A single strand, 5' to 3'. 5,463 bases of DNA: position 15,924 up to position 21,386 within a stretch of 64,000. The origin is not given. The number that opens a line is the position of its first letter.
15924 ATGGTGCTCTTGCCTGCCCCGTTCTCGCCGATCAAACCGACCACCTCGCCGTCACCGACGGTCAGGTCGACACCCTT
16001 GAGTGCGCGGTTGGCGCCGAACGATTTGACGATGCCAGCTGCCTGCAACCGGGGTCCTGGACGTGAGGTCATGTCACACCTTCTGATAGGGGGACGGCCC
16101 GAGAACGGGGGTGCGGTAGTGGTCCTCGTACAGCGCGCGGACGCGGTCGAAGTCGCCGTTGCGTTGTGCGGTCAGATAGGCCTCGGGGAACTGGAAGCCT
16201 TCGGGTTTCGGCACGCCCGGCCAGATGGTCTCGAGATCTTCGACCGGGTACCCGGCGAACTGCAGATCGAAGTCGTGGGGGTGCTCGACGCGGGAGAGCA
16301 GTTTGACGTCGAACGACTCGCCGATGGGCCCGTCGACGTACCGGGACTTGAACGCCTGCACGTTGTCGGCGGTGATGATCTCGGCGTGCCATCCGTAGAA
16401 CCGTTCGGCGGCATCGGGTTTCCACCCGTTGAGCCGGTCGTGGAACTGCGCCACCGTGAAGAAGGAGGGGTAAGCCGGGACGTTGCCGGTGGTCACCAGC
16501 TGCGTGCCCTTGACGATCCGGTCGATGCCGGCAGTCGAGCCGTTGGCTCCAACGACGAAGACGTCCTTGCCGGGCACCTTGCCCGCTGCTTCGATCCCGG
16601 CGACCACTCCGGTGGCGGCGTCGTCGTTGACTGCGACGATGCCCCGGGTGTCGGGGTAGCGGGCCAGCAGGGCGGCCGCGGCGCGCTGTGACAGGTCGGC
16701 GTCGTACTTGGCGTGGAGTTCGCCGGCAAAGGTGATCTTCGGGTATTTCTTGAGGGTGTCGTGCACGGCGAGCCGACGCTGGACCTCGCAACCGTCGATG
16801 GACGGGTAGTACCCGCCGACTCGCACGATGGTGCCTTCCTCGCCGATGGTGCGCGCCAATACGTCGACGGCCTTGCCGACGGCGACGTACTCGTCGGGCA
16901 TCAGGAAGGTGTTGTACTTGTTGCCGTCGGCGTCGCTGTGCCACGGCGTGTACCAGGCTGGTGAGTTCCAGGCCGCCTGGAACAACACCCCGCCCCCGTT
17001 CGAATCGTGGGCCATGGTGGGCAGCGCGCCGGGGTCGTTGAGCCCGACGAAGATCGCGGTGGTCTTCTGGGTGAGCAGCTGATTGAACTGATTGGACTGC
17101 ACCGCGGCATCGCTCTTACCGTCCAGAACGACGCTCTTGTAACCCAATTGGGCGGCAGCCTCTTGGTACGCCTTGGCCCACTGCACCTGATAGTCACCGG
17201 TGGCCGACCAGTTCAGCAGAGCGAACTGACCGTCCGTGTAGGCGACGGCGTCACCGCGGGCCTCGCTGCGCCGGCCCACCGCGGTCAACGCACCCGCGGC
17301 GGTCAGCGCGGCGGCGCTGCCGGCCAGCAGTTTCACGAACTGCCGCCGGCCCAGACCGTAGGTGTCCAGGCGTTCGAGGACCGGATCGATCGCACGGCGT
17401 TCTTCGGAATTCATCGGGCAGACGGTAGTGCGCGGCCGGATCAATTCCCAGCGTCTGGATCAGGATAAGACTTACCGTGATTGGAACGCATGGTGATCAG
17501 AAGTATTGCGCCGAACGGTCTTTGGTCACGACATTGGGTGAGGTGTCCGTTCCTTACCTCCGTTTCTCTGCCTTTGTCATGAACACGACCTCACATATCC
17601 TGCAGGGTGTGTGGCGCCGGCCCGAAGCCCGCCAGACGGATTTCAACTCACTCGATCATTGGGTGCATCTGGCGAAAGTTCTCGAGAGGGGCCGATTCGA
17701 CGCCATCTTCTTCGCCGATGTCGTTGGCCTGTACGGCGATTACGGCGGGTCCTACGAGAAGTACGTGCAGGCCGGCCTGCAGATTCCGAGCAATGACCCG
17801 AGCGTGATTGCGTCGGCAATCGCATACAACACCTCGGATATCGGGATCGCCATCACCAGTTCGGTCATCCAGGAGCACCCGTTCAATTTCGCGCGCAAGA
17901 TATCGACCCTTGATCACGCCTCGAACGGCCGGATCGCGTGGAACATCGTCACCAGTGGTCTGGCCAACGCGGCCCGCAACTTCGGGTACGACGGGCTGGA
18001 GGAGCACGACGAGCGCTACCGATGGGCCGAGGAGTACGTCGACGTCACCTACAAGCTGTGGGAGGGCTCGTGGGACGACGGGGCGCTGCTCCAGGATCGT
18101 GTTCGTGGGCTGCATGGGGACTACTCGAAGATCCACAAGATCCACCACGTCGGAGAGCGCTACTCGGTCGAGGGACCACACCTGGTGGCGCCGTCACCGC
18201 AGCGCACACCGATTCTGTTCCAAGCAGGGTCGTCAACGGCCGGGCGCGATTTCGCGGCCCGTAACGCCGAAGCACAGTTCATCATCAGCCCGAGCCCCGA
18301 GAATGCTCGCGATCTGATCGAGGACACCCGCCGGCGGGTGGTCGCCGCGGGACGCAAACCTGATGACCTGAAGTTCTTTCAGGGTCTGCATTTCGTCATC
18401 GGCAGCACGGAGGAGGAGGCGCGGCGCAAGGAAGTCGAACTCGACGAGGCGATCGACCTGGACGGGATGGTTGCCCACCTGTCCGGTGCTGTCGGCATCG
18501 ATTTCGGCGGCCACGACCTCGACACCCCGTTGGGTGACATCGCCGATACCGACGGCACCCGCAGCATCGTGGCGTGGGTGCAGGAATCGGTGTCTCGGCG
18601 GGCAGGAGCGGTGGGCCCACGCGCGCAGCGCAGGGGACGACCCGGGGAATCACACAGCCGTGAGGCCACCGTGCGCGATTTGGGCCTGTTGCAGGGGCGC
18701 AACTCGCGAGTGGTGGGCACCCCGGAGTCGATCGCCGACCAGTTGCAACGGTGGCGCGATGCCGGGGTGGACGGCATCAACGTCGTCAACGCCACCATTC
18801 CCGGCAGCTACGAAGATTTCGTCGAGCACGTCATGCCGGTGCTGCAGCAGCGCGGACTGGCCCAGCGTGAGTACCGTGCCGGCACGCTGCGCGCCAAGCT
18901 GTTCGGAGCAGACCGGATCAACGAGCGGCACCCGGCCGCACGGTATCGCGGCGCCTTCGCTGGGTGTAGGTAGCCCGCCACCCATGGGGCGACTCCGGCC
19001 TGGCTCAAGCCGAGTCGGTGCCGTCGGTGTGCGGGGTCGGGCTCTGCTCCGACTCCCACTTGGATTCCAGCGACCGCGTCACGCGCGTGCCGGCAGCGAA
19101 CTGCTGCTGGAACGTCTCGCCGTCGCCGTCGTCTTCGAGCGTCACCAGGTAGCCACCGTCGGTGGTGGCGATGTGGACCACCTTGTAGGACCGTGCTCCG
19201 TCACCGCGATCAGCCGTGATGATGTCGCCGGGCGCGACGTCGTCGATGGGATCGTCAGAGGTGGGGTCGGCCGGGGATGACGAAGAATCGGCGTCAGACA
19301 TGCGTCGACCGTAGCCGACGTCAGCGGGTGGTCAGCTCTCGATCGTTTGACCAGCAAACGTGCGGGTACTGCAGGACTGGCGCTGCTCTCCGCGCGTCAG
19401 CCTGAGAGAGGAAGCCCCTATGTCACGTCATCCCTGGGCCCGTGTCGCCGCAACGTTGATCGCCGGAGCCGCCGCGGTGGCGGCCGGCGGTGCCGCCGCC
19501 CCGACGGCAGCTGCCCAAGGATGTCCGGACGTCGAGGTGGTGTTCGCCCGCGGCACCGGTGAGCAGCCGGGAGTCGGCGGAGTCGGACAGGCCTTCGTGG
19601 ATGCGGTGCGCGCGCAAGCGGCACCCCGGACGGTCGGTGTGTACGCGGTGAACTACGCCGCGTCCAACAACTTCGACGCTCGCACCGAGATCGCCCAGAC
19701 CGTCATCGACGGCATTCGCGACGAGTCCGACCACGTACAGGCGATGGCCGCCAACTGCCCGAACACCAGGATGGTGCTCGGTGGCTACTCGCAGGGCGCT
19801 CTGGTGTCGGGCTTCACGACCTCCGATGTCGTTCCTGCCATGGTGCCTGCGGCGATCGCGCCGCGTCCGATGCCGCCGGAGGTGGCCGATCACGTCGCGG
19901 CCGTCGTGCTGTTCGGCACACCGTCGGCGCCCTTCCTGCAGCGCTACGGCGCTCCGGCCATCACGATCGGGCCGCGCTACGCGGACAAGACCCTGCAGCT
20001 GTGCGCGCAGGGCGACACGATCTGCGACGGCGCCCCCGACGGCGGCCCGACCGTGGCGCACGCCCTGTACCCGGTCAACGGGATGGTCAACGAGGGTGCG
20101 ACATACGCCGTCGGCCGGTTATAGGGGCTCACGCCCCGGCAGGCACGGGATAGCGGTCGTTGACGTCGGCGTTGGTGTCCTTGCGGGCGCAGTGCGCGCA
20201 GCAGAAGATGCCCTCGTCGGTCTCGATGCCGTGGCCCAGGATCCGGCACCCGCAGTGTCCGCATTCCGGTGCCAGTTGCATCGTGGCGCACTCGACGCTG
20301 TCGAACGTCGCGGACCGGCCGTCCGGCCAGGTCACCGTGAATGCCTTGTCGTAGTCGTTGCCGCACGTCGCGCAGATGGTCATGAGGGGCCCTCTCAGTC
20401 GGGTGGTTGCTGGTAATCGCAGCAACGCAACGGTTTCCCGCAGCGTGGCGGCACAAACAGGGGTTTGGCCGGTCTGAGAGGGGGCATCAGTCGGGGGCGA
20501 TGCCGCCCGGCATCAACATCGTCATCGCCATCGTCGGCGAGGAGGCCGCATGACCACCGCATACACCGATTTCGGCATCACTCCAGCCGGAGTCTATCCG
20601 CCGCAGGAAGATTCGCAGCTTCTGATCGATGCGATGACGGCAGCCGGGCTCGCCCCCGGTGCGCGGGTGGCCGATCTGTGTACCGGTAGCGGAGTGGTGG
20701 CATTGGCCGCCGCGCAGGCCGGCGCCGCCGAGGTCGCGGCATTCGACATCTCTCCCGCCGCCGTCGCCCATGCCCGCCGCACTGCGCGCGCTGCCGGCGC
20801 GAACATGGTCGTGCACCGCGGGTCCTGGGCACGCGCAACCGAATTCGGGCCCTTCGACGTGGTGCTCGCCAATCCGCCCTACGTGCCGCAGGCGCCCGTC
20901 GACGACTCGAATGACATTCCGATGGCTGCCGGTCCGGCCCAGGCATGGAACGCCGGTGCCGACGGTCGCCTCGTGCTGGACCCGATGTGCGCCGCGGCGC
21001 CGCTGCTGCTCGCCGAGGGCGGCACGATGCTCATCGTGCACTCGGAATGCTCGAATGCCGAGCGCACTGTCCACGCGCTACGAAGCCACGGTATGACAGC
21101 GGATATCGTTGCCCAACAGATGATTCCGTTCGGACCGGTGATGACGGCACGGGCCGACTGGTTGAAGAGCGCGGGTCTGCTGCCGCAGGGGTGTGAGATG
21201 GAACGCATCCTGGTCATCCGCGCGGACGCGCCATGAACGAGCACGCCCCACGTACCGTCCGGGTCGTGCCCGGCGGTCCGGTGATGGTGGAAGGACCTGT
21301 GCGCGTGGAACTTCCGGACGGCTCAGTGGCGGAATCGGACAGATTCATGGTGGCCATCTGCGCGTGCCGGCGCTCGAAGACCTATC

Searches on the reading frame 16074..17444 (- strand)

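Call 41: search_protein_families(library=pfam, proteins=[window:16074-17444:-], max_evalue=0.001)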
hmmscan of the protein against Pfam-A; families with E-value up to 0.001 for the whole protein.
window:16074-17444:- (456 aa): 3 families
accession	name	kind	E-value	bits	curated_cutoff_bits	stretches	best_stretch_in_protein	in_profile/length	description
PF13407.12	Peripla_BP_4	-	4.7e-29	102.2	35.1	1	74-323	1-239/258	Periplasmic binding protein domain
PF00532.27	Peripla_BP_1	-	1.2e-07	31.9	22.2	0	88-138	18-68/281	Periplasmic binding proteins and sugar binding domain of LacI family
PF13377.12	Peripla_BP_3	-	3.2e-06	27.8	26.5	0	235-304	40-114/167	Periplasmic binding protein-like domain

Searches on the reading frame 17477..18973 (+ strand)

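Call 41: search_protein_families(library=pfam, proteins=[window:17477-18973:+], max_evalue=0.001)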
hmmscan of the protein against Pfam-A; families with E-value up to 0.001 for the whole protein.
window:17477-18973:+ (498 aa): 1 family
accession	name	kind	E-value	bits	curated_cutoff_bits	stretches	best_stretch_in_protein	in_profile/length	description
PF00296.26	Bac_luciferase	-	1.1e-44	153.5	27.9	1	51-432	17-313/314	Luciferase-like monooxygenase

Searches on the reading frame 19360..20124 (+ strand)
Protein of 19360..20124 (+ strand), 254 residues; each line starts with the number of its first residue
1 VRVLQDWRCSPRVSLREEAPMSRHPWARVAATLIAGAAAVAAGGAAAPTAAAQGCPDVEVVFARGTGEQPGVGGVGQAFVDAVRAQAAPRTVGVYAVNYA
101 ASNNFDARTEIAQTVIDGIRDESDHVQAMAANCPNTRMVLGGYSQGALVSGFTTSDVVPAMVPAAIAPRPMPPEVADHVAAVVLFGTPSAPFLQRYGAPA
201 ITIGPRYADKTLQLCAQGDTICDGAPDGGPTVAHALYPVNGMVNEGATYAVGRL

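Call 33: search_protein_families(library=pfam, proteins=[window:19360-20124:+], max_evalue=0.001)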
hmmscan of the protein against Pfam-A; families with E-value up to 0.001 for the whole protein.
window:19360-20124:+ (254 aa): 1 family
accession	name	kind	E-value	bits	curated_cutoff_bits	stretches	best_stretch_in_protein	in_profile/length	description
PF01083.28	Cutinase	-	7.3e-42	143.7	25.9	1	55-253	2-172/173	Cutinase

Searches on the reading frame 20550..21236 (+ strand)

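Call 33: search_protein_families(library=pfam, proteins=[window:20550-21236:+], max_evalue=0.001)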
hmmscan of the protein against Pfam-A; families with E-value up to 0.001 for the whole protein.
window:20550-21236:+ (228 aa): 9 families
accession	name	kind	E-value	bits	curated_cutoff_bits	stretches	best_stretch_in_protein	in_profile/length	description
PF05175.20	MTS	-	2.5e-15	56.9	23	1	22-117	20-114/170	Methyltransferase small domain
PF13649.12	Methyltransf_25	-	4.2e-10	40.6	27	1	40-107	1-70/97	Methyltransferase domain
PF06325.19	PrmA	-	4.8e-10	39.8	22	1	35-108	160-233/296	Ribosomal protein L11 methyltransferase (PrmA)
PF13847.12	Methyltransf_31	-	6.4e-09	36.1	27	1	36-164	3-111/145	Methyltransferase domain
PF03602.21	Cons_hypoth95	-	4.4e-06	26.9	24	1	36-114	41-126/182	Conserved hypothetical protein 95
PF01170.24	UPF0020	-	2e-05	24.8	22.3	1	58-111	75-131/197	RMKL-like, methyltransferase domain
PF13489.12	Methyltransf_23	-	0.0001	22.5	27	1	32-107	16-87/164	Methyltransferase domain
PF08241.18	Methyltransf_11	-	0.00017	22.6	21.2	1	42-107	2-66/95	Methyltransferase domain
PF08242.18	Methyltransf_12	-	0.00076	20.6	30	0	43-108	3-72/98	Methyltransferase domain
